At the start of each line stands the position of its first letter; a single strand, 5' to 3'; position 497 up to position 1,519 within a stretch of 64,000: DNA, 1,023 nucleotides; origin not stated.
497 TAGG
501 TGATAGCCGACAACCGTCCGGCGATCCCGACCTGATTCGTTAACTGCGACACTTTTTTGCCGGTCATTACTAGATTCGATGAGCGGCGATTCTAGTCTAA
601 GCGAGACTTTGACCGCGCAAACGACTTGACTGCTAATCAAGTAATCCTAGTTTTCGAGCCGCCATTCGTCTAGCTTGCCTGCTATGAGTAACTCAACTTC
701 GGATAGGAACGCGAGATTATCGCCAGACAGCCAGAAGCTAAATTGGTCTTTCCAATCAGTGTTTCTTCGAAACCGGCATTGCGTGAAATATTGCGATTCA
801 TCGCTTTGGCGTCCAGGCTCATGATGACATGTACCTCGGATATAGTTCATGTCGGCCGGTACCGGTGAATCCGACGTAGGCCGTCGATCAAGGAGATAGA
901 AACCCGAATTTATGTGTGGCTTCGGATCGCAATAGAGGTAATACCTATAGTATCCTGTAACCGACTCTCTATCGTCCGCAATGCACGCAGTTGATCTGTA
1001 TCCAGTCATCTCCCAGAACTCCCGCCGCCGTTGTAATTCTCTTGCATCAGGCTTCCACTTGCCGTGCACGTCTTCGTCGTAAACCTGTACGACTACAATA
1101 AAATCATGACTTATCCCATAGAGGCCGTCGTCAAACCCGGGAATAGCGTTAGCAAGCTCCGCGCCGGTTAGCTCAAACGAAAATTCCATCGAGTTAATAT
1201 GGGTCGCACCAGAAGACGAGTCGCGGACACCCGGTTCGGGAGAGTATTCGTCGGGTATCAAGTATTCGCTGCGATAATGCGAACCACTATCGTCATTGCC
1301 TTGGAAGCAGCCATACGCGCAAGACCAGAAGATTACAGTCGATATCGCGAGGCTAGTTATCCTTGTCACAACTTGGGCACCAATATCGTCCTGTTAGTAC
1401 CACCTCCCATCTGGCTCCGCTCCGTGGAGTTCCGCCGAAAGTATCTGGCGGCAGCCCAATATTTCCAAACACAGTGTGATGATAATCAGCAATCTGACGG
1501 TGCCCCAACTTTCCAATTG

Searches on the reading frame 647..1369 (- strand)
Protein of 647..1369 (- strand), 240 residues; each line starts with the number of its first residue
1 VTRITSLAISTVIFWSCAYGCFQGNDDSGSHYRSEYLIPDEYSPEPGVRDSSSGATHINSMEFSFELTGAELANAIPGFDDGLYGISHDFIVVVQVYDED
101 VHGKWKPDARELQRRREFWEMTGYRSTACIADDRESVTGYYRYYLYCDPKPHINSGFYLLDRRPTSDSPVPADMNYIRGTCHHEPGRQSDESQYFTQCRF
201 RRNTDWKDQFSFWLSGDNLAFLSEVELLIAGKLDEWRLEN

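Call 4: search_protein_families(library=pfam, proteins=[window:647-1369:-], max_evalue=0.1)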
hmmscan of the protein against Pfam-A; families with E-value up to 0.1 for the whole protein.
window:647-1369:- (240 aa): 0 families

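Call 6: search_protein_families(library=ncbifam, proteins=[window:647-1369:-], max_evalue=0.1)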
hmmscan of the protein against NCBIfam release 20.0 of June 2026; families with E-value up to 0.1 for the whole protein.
window:647-1369:- (240 aa): 0 families

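Call 7: search_protein_families(library=padloc, proteins=[window:647-1369:-], max_evalue=1)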
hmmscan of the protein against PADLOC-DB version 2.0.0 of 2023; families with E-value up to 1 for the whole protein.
window:647-1369:- (240 aa): 0 families

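Call 21: find_homologous_proteins(query=window:647-1369:-, max_evalue=0.001)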
Query window:647-1369:- (240 aa): 1 proteins with E <= 0.001 among 130 candidates.
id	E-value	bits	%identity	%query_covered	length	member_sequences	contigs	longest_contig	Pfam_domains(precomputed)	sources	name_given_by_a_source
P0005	8.8e-167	571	100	100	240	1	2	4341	-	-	-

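Call 75: search_solved_structures(query=A5, max_evalue=1)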
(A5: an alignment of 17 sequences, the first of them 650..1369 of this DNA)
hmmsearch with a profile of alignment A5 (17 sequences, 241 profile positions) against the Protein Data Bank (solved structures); distinct sequences matched with E-value up to 1: 8.
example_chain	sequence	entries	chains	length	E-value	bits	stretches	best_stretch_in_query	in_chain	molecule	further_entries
6qtb_B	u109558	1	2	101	0.067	15.6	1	24-104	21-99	Ribosome biogenesis protein YTM1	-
4kqt_A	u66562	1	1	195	0.31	13.4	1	113-153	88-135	Putative outer membrane chaperone (OmpH-like)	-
8i9x_CD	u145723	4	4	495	0.34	13.2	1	26-106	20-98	Ribosome biogenesis protein YTM1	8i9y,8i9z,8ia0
9gol_A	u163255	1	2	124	0.72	12.2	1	162-193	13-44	Limonene epoxide hydrolase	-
5cyk_A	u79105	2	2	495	0.78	12.1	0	26-106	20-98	Ribosome biogenesis protein YTM1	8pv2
5em2_B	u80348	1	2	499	0.79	12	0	26-106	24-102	Ribosome biogenesis protein YTM1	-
5cxc_A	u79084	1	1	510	0.8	12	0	26-106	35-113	Ribosome biogenesis protein YTM1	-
5cxb_A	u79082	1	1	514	0.83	12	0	26-106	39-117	Ribosome biogenesis protein YTM1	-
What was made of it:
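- Closest known: Smlt3024/Smlt3025. Different: The immunity gene lies downstream rather than upstream, and its profile does not find 6PDK by sequence (call 75).
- Tried and rejected: C-family profile: nothing (call 75).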

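Call 76: search_protein_families(library=pfam, alignment_id=A5, max_evalue=0.1)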
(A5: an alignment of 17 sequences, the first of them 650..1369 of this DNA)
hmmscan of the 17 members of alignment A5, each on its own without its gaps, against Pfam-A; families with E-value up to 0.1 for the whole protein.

A. member 1, window:650-1369:- (240 aa): 0 families

B. families by the number of members that match (of 17 scanned): 2 families
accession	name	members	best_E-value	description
PF17948.6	DnaT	1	0.083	DnaT DNA-binding domain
PF10096.14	DUF2334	1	0.089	Uncharacterized protein conserved in bacteria (DUF2334)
